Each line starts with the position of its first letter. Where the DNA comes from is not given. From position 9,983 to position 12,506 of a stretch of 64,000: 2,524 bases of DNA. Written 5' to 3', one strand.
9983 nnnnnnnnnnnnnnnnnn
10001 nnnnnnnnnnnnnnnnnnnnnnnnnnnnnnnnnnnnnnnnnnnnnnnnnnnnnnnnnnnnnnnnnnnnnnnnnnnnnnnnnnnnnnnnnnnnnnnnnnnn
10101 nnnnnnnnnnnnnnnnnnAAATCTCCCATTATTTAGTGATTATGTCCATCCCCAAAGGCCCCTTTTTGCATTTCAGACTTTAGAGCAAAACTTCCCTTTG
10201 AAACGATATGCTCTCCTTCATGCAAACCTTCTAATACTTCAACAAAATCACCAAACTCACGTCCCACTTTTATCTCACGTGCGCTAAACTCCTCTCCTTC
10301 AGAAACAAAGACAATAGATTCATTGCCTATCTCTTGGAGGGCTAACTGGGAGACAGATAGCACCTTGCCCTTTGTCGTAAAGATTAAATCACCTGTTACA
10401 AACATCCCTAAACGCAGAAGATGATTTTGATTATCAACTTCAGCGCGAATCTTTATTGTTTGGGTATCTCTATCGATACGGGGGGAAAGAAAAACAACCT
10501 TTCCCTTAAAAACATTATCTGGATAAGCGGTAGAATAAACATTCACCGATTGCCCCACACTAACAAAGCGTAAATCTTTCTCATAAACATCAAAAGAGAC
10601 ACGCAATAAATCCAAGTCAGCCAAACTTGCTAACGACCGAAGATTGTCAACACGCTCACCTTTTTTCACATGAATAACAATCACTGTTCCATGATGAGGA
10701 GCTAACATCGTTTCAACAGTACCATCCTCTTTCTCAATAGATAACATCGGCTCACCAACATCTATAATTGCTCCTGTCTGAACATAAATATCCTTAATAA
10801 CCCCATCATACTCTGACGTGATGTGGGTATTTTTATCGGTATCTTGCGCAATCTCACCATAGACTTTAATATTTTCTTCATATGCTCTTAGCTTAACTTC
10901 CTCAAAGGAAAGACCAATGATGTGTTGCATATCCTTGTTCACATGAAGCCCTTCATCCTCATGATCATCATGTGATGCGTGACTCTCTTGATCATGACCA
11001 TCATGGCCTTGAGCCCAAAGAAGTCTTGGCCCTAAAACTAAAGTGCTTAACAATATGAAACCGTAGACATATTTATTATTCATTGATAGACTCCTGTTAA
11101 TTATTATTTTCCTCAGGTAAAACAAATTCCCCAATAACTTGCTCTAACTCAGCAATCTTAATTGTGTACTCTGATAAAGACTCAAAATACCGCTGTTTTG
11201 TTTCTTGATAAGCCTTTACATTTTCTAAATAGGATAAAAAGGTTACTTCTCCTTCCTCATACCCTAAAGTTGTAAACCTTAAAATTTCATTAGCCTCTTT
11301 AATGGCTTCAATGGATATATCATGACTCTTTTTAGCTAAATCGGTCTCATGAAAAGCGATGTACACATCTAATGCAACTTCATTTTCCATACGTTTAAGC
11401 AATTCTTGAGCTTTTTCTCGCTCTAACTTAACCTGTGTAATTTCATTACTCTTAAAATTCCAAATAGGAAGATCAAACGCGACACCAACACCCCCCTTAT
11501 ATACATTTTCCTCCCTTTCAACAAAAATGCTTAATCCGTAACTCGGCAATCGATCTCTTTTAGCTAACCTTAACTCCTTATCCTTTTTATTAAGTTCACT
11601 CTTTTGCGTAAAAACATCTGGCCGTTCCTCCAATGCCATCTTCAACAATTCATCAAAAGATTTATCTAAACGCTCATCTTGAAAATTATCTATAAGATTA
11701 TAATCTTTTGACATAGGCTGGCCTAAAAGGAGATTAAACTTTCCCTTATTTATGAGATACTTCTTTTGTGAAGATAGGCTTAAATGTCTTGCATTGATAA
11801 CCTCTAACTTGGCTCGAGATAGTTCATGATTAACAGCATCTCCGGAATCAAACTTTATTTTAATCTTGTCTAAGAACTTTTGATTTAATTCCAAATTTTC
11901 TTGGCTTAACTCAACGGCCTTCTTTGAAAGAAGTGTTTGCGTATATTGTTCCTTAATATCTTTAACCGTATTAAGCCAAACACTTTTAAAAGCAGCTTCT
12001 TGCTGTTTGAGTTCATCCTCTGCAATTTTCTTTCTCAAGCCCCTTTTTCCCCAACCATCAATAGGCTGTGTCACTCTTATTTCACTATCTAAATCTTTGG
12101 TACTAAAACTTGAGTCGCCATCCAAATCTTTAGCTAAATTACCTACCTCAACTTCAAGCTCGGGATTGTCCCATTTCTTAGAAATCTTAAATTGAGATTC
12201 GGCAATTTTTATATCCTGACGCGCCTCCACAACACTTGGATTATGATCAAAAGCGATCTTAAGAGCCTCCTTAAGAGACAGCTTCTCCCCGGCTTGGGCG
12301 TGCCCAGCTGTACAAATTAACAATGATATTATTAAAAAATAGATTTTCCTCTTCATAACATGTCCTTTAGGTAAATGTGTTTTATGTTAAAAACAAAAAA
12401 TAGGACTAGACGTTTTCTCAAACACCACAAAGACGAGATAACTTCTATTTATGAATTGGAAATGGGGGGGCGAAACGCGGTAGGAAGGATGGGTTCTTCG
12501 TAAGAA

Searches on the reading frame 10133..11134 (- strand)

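Call 41: search_protein_families(library=pfam, proteins=[window:10133-11134:-], max_evalue=0.00001)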
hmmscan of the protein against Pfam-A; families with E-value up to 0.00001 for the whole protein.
window:10133-11134:- (333 aa): 3 families
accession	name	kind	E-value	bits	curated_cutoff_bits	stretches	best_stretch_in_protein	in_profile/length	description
PF16576.10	HlyD_D23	-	2.1e-35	122.4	30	1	142-246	110-214/214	Barrel-sandwich domain of CusB or HlyD membrane-fusion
PF13437.12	HlyD_3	-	1.4e-19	71.3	22.2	1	143-241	2-104/106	HlyD family secretion protein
PF00364.28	Biotin_lipoyl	-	5.5e-07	29.8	22.1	0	102-133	42-73/73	Biotin-requiring enzyme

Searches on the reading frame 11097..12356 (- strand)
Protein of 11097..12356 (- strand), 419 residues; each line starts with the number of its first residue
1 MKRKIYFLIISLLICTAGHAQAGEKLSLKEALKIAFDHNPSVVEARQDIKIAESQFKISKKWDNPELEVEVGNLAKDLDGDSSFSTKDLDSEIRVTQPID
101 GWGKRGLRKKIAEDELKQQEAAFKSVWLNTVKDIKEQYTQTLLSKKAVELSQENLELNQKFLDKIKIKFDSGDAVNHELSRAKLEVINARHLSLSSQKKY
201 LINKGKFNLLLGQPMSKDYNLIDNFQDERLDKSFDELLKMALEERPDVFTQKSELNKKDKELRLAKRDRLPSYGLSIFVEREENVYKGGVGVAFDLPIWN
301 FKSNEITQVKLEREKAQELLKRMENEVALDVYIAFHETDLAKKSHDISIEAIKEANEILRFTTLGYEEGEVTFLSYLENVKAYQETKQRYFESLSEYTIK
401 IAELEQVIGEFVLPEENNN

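Call 41: search_protein_families(library=pfam, proteins=[window:11097-12356:-], max_evalue=0.00001)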
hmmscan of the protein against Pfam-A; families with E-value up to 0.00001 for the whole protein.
window:11097-12356:- (419 aa): 1 family
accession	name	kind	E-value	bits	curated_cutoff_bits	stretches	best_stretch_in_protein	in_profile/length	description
PF02321.23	OEP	-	4.5e-49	167.2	22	2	28-212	1-187/187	Outer membrane efflux protein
